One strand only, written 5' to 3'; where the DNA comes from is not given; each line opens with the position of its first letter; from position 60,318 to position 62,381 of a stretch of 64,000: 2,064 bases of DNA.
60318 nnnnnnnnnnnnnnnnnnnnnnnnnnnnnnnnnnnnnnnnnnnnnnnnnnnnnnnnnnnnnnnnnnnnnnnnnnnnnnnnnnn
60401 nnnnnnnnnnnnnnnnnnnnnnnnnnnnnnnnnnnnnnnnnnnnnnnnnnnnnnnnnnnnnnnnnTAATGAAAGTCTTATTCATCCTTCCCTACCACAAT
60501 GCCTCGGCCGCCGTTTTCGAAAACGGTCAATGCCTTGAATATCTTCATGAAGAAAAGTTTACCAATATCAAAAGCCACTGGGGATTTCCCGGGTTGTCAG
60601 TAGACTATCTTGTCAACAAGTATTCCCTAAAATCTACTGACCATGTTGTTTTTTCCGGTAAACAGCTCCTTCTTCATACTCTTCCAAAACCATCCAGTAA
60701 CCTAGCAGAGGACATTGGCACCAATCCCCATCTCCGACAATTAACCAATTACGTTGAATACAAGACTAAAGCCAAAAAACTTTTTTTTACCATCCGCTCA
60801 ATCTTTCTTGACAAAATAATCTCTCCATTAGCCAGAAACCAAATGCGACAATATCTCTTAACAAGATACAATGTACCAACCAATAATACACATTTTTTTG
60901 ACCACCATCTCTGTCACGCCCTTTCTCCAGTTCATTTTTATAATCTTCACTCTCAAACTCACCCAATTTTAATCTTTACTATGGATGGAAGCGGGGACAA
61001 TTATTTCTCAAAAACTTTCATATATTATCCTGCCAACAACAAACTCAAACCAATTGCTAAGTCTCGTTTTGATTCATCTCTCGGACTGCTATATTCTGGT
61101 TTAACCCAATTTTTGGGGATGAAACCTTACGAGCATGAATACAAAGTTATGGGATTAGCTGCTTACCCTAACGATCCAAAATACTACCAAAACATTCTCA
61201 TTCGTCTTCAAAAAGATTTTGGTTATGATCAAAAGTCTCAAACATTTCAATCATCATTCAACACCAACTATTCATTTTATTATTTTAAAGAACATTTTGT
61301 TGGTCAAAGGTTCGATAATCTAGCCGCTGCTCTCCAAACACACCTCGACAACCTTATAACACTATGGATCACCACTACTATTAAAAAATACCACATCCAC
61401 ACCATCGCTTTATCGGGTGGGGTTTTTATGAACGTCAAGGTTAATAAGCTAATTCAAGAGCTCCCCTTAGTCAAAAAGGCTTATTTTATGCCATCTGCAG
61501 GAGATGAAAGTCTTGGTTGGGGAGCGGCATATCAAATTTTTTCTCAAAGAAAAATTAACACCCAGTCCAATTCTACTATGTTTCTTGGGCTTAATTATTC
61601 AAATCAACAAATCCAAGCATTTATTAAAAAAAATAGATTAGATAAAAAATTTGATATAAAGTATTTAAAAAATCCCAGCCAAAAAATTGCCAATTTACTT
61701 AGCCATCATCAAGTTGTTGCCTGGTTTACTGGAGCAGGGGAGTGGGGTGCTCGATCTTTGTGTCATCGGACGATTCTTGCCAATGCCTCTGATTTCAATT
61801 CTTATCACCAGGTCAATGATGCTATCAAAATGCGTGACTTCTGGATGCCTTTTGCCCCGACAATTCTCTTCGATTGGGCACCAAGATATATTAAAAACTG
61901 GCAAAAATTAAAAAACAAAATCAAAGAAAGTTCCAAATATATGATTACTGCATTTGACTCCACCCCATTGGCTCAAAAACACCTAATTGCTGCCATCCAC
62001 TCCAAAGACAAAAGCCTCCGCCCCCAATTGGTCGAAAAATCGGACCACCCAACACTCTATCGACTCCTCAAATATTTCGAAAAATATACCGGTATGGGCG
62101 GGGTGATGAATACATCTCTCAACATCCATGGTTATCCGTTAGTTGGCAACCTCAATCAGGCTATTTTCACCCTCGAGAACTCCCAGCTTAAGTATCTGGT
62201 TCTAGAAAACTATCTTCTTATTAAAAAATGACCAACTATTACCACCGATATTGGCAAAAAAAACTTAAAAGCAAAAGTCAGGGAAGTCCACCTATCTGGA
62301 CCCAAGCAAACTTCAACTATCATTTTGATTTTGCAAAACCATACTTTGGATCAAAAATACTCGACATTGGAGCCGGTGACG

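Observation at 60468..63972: A sugar-decoration module of carbamoyltransferase, methyltransferase and GT4 at the distal end of the island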

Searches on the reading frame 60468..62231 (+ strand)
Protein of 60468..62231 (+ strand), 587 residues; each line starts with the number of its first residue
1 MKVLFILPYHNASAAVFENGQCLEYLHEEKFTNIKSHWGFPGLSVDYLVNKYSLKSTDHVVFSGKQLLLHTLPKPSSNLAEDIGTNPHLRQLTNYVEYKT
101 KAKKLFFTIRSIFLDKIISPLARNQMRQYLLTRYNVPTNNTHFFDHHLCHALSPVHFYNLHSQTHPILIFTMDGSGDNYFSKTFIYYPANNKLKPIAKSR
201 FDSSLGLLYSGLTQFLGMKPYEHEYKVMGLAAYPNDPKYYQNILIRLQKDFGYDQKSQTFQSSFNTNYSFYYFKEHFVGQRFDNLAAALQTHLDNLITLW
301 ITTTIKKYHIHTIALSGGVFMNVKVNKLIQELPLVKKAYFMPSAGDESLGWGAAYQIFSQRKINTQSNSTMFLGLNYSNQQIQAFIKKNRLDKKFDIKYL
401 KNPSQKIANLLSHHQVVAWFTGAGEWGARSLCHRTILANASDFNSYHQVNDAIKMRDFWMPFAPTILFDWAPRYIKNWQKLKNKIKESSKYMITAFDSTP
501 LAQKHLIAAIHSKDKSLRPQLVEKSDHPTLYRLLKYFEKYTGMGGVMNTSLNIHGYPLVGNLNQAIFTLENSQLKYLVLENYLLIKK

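Call 3: search_protein_families(library=pfam, proteins=[window:60468-62231:+], max_evalue=0.01)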
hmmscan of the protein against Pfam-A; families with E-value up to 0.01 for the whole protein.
window:60468-62231:+ (587 aa): 3 families
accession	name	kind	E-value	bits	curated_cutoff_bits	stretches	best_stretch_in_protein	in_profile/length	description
PF16861.10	Carbam_trans_C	-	5.2e-46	156.7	27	1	408-586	1-170/170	Carbamoyltransferase C-terminus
PF02543.21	Carbam_trans_N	-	4.8e-30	105.6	24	1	9-354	9-345/346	Carbamoyltransferase N-terminus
PF22521.2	HypF_C_2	-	0.00014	22.2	27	1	278-330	162-214/241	Carbamoyltransferase, Kae1-like Domain, second subdomain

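Call 4: search_protein_families(library=ncbifam, proteins=[window:60468-62231:+], max_evalue=0.01)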
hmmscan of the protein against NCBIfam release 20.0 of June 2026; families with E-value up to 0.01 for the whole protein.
window:60468-62231:+ (587 aa): 2 families
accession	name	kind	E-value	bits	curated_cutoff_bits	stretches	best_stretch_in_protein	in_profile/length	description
NF041651.1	nodul_NodU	equivalog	1.7e-18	66.7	1000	1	252-558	239-529/556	nodulation protein NodU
TIGR00143.1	hypF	equivalog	0.0026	16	466.1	0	284-350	663-733/741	carbamoyltransferase HypF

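Call 12: search_solved_structures(query=window:60468-62231:+, max_evalue=0.01, show_alignments=2)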
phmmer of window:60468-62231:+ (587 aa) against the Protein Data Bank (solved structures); distinct sequences matched with E-value up to 0.01: 13.
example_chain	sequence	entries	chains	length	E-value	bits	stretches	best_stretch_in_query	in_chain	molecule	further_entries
7vyj_A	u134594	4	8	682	6.7e-34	120.8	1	126-584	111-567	GdmN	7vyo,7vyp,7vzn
7xb6_A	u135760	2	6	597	7.4e-34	120.6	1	203-586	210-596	Carbamoyltransferase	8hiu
7vx0_A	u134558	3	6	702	7.5e-34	120.6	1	126-584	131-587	GdmN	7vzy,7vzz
7vzu_A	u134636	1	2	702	7.6e-34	120.6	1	126-584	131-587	GdmN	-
7vzq_A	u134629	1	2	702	1.6e-33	119.5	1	126-584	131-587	GdmN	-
9s2t_A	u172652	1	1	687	1.2e-30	110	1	135-584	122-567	Decarbamoylnovobiocin carbamoyltransferase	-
3ver_A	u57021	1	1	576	3.9e-27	98.4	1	282-586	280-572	O-carbamoyltransferase TobZ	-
3vf4_A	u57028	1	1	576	1e-26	97.1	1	282-586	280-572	O-carbamoyltransferase TobZ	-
3vf2_A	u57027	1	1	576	1.2e-26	96.9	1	282-586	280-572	O-carbamoyltransferase TobZ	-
3ven_A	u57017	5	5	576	2.3e-26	95.9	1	282-586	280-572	O-carbamoyltransferase TobZ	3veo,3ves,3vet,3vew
3vex_A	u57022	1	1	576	2.6e-26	95.7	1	282-586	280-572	O-carbamoyltransferase TobZ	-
3vez_A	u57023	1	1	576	2.7e-26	95.7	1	282-586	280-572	O-carbamoyltransferase TobZ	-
8pjs_A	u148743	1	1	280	0.0024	19.9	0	168-217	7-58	SAKeCEref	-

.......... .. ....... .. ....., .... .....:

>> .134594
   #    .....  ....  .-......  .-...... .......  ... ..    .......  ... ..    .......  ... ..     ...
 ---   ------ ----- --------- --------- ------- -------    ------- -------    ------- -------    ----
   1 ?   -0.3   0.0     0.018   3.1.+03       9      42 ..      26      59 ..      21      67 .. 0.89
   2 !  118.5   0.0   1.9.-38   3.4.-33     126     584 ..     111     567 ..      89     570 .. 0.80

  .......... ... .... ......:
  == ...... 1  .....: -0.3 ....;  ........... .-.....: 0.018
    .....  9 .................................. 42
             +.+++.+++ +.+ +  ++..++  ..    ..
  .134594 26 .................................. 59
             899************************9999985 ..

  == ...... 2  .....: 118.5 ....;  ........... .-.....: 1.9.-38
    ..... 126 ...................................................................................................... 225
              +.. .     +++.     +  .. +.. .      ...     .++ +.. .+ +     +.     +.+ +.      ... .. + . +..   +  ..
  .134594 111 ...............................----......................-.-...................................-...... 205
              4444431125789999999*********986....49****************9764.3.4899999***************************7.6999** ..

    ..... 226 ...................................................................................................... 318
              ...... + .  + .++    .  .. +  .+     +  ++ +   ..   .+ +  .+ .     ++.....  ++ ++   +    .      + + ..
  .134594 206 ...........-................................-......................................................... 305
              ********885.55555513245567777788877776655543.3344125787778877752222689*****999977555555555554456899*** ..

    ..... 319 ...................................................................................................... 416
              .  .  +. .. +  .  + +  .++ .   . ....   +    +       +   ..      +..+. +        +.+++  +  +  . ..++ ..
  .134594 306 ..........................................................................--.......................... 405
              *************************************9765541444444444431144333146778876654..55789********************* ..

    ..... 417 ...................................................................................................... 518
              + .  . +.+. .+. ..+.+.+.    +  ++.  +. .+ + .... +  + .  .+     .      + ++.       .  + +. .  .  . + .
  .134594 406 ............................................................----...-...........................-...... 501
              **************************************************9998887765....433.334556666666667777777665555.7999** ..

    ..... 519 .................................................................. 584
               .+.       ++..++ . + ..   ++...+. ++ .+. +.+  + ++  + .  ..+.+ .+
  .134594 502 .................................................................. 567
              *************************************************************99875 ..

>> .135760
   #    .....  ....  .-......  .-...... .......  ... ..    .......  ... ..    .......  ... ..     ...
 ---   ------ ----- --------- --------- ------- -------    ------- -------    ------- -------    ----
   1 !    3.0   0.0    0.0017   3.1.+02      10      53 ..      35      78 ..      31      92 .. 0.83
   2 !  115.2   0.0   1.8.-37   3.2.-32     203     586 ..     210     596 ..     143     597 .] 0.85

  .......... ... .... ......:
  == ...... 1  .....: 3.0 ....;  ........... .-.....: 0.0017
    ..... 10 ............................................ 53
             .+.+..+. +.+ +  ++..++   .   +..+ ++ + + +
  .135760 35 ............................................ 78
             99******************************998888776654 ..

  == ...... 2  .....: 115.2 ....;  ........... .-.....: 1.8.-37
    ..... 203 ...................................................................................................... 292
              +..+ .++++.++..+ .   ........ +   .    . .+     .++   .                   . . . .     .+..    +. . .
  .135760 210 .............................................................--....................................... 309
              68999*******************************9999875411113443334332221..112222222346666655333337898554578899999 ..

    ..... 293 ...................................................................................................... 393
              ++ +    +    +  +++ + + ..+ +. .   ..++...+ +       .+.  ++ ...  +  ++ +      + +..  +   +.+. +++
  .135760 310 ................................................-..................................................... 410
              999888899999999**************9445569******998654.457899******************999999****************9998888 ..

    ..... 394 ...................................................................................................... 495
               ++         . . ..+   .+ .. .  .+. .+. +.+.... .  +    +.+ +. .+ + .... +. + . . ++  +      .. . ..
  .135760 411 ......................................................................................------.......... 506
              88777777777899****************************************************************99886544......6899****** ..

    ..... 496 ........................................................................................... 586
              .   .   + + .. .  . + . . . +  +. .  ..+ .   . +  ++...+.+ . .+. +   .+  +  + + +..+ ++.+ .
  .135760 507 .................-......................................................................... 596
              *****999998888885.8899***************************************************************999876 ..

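Call 13: find_encoding_contigs(protein=window:60468-62231:+, flank=10000, max_places=6)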
Protein window:60468-62231:+ (587 aa): no gene with exactly this product is on record in the collection.

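Call 14: find_homologous_proteins(query=window:60468-62231:+, max_evalue=1e-10)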
Query window:60468-62231:+ (587 aa): 5946 proteins with E <= 1e-10 among 8000 candidates; the best 120 are listed.
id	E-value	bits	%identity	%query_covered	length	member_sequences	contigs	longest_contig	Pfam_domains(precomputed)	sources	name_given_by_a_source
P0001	0.0e+0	1352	100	100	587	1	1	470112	PF02543.22,PF16861.11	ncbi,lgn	-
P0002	0.0e+0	1072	78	100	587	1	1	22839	PF02543.22,PF16861.11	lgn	-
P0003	3.8e-237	807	59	100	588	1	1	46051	PF02543.22,PF16861.11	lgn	-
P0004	5.4e-227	773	58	100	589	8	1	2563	PF02543.22,PF16861.11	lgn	-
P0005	5.8e-225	767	58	100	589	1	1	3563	PF02543.22,PF16861.11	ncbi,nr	ncbi:MAG: carbamoyltransferase C-terminal domain-containing protein [Candidatus Gastranaerophilales 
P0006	3.5e-222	757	57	100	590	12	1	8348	PF02543.22,PF16861.11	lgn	-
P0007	8.5e-218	743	57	100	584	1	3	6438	PF02543.22,PF22521.3,PF16861.11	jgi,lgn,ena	-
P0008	5.1e-216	737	57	100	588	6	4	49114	PF02543.22,PF16861.11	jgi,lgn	jgi:carbamoyltransferase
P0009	1.2e-197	676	52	100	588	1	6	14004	PF02543.22,PF22521.3,PF16861.11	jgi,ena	-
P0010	3.4e-196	672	54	99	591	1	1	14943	PF02543.22,PF16861.11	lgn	-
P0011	5.3e-196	671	54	100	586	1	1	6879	PF02543.22,PF22521.3,PF16861.11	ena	-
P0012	2.3e-195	669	50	100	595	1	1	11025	PF02543.22,PF16861.11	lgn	-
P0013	3.2e-194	665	52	100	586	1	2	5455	PF02543.22,PF16861.11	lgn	-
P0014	5.3e-191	654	51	100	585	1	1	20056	PF02543.22,PF22521.3,PF16861.11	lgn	-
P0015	2.8e-190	652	52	99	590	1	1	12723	PF02543.22,PF16861.11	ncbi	-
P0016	3.4e-189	648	52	99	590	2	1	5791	PF02543.22,PF16861.11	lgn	-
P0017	5.5e-189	648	48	100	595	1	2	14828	PF02543.22,PF22521.3,PF16861.11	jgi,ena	-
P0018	6.9e-189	647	52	99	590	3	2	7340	PF02543.22,PF16861.11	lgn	-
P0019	3.3e-188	645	50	100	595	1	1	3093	PF02543.22,PF22521.3,PF16861.11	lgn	-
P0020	6.1e-188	644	49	100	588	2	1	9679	PF02543.22,PF16861.11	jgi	-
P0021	3.0e-186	639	51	100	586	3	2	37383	PF02543.22,PF22521.3,PF16861.11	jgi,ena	-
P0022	8.0e-186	637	51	100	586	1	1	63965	PF02543.22,PF22521.3,PF16861.11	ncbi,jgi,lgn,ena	-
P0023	1.3e-185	637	50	100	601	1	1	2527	PF02543.22,PF22521.3,PF16861.11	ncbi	-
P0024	7.5e-185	634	49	100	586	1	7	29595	PF02543.22,PF22521.3,PF16861.11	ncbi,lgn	-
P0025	6.0e-184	631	49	100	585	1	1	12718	PF02543.22,PF22521.3,PF16861.11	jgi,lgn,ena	-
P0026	7.6e-184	631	49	100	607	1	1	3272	PF02543.22,PF22521.3,PF16861.11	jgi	jgi:carbamoyltransferase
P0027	2.9e-181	622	48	100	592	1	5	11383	PF02543.22,PF22521.3,PF16861.11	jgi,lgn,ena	-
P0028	6.5e-181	621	49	100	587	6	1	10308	PF02543.22,PF22521.3,PF16861.11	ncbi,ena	ncbi:MAG: carbamoyltransferase C-terminal domain-containing protein [Candidatus Moraniibacteriota ba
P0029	9.0e-181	621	50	100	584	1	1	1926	PF02543.22,PF22521.3,PF16861.11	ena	-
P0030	1.6e-180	620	50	100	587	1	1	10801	PF02543.22,PF16861.11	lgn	-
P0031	2.6e-180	619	49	100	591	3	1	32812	PF02543.22,PF22521.3,PF16861.11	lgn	-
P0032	5.1e-180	618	48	100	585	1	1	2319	PF02543.22,PF22521.3,PF16861.11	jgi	jgi:carbamoyltransferase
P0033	3.7e-179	615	49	100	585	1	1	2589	PF02543.22,PF22521.3,PF16861.11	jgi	jgi:carbamoyltransferase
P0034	4.2e-179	615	49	100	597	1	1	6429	PF02543.22,PF16861.11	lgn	-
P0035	4.6e-179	615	49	100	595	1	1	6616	PF02543.22,PF16861.11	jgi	jgi:carbamoyltransferase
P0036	1.2e-178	614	48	100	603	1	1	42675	PF02543.22,PF16861.11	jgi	jgi:carbamoyltransferase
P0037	5.2e-177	608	49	100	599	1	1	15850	PF02543.22,PF16861.11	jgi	jgi:carbamoyltransferase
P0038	6.1e-177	608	50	100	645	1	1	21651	PF02543.22,PF16861.11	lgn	-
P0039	9.2e-177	607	48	100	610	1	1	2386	PF02543.22,PF22521.3,PF16861.11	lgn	-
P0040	2.2e-176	606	49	100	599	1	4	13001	PF02543.22,PF16861.11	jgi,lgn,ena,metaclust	metaclust:\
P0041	5.9e-176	605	49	100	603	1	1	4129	PF02543.22,PF22521.3,PF16861.11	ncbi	-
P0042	2.1e-175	603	49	100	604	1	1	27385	PF02543.22,PF16861.11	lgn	-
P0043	6.9e-175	601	48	100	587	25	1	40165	PF02543.22,PF16861.11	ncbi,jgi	-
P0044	7.5e-175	601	51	93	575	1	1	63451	PF02543.22,PF22521.3,PF16861.11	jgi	-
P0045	9.1e-175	601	47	100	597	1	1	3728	PF02543.22,PF22521.3,PF16861.11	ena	-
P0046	1.2e-174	600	47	100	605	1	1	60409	PF02543.22,PF16861.11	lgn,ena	-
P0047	5.2e-174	598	46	100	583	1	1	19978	PF02543.22,PF22521.3,PF16861.11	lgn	-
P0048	2.6e-173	596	47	100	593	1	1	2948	PF02543.22,PF16861.11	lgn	-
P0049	6.6e-173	595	48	100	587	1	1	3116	PF02543.22,PF00814.32,PF22521.3,PF16861.11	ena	-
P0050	2.0e-172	593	48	100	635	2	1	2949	PF02543.22,PF16861.11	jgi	-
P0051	1.3e-171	590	48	100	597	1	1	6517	PF02543.22,PF22521.3,PF16861.11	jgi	-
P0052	2.5e-171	589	47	100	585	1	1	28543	PF02543.22,PF22521.3,PF16861.11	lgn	-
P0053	2.5e-171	589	47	100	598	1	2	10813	PF02543.22,PF22521.3,PF16861.11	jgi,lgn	-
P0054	1.2e-170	587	46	100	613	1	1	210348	PF02543.22,PF22521.3,PF16861.11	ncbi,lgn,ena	-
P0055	2.4e-170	586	48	100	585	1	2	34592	PF02543.22,PF22521.3,PF16861.11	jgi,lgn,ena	-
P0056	3.2e-170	586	47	100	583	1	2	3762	PF02543.22,PF22521.3,PF16861.11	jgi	-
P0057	4.2e-170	585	46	100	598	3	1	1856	PF02543.22,PF22521.3,PF16861.11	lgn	-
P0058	4.3e-170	585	47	100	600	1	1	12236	PF02543.22,PF16861.11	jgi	-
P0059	7.6e-170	585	46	100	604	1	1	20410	PF02543.22,PF22521.3,PF16861.11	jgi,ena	-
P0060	1.4e-169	584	47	100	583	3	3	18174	PF02543.22,PF22521.3,PF16861.11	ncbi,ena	-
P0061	1.4e-168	580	45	100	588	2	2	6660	PF02543.22,PF22521.3,PF16861.11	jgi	-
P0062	3.3e-167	576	45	100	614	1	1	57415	PF02543.22,PF22521.3,PF16861.11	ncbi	-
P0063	4.6e-166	572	49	96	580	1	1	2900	PF02543.22,PF16861.11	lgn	-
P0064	7.6e-165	568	46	100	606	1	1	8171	PF02543.22,PF22521.3,PF16861.11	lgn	-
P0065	9.2e-165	568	48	100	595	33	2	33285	PF02543.22,PF22521.3,PF16861.11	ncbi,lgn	-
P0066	1.1e-164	567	46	100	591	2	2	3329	PF02543.22,PF22521.3,PF16861.11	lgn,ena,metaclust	metaclust:\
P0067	2.9e-163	563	47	100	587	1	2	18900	PF02543.22,PF22521.3,PF16861.11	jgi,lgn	-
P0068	1.4e-162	561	46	100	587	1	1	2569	PF02543.22,PF22521.3,PF16861.11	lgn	-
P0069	1.4e-162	561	45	98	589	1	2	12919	PF02543.22,PF16861.11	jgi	jgi:carbamoyltransferase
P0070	2.1e-162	560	45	100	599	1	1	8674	PF02543.22,PF16861.11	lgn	-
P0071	4.1e-162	559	48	100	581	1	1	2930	PF02543.22,PF16861.11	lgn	-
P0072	6.8e-162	558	44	100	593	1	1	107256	PF02543.22,PF16861.11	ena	-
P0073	9.8e-162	558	44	100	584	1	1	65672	PF02543.22,PF16861.11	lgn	-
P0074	2.0e-161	557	45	98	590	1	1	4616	PF02543.22,PF16861.11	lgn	-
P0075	1.8e-160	554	45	100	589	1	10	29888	PF02543.22,PF22521.3,PF16861.11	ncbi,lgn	-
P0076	7.2e-160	552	45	100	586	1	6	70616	PF02543.22,PF22521.3,PF16861.11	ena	-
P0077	1.0e-159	551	45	100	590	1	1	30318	PF02543.22,PF22521.3,PF16861.11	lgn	-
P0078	1.8e-159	550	46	100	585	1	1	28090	PF02543.22,PF22521.3,PF16861.11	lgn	-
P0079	2.7e-158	546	44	100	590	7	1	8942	PF02543.22,PF16861.11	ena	-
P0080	1.5e-157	544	46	99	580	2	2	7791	PF02543.22,PF22521.3,PF16861.11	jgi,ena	jgi:carbamoyltransferase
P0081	7.7e-157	542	45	100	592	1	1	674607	PF02543.22,PF16861.11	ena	-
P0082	7.8e-156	538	44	100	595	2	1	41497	PF02543.22,PF16861.11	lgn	-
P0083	5.2e-151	522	44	100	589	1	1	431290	PF02543.22,PF22521.3,PF16861.11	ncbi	-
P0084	1.1e-149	518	45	97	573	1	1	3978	PF02543.22,PF22521.3,PF16861.11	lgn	-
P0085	1.2e-148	515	45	100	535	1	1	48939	PF02543.22,PF16861.11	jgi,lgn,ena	-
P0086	5.8e-146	506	43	100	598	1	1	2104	PF02543.22,PF16861.11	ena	-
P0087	3.1e-145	503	43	100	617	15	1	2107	PF02543.22,PF16861.11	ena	-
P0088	4.0e-145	503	42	100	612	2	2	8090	PF02543.22,PF16861.11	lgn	-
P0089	4.6e-144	499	46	100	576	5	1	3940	PF02543.22,PF22521.3,PF16861.11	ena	-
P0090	6.3e-144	499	44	100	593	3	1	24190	PF02543.22,PF16861.11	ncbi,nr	ncbi:hypothetical protein EOM39_02630 [Candidatus Gracilibacteria bacterium]|nr:hypothetical protein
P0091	5.2e-143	496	54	68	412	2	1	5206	PF02543.22,PF16861.11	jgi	-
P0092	4.2e-142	493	50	79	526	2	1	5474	PF02543.22,PF22521.3,PF16861.11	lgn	-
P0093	2.0e-140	487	44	100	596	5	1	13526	PF02543.22,PF16861.11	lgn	-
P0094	2.1e-140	487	43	100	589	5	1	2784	PF02543.22,PF16861.11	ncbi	-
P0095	1.0e-139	485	44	100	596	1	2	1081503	PF02543.22,PF16861.11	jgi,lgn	jgi:carbamoyltransferase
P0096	1.5e-137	478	42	100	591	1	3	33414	PF02543.22,PF22521.3,PF16861.11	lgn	-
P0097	5.9e-137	476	42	100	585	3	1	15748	PF02543.22,PF16861.11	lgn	-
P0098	5.0e-136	473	42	100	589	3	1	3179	PF02543.22,PF16861.11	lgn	-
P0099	2.3e-135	471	45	98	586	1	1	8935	PF02543.22,PF16861.11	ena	-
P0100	1.3e-134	468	43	100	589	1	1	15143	PF02543.22,PF16861.11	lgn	-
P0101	5.4e-134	466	42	100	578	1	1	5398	PF02543.22,PF22521.3,PF16861.11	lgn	-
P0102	8.8e-134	466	41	100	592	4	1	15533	PF02543.22,PF22521.3,PF16861.11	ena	-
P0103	3.1e-132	460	43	98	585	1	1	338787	PF02543.22,PF16861.11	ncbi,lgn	-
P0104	1.5e-131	458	41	97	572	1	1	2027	PF02543.22,PF22521.3,PF16861.11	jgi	jgi:carbamoyltransferase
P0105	1.5e-131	458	55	63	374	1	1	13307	PF02543.22,PF22521.3,PF16861.11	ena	-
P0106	2.6e-131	457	41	100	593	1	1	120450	PF02543.22,PF16861.11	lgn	-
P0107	6.8e-131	456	41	100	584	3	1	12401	PF02543.22,PF16861.11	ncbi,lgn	-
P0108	1.4e-130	455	43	100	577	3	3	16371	PF02543.22,PF22521.3,PF16861.11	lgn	-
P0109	3.7e-130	454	42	100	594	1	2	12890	PF02543.22,PF16861.11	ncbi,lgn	-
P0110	9.2e-130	452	51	70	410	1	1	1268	PF02543.22,PF16861.11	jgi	-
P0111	9.3e-130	452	43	100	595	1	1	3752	PF02543.22,PF00814.32,PF22521.3,PF16861.11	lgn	-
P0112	2.9e-129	451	43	100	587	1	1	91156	PF02543.22,PF22521.3,PF16861.11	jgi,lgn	jgi:carbamoyltransferase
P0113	6.3e-129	449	40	100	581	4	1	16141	PF02543.22,PF16861.11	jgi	-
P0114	2.5e-128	447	42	100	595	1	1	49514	PF02543.22,PF22521.3,PF16861.11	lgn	-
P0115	6.9e-128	446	42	100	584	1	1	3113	PF02543.22,PF16861.11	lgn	-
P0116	1.9e-127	445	41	100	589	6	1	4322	PF02543.22,PF16861.11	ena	-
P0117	2.1e-127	444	42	99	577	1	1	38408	PF02543.22,PF22521.3,PF16861.11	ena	-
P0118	3.3e-127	444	42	98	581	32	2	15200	PF02543.22,PF16861.11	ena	-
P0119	5.1e-127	443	41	100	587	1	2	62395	PF02543.22,PF22521.3,PF16861.11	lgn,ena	-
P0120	7.2e-127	443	43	93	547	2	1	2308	PF02543.22,PF16861.11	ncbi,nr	ncbi:MAG: hypothetical protein KC550_05585, partial [Nanoarchaeota archaeon]|nr:hypothetical protein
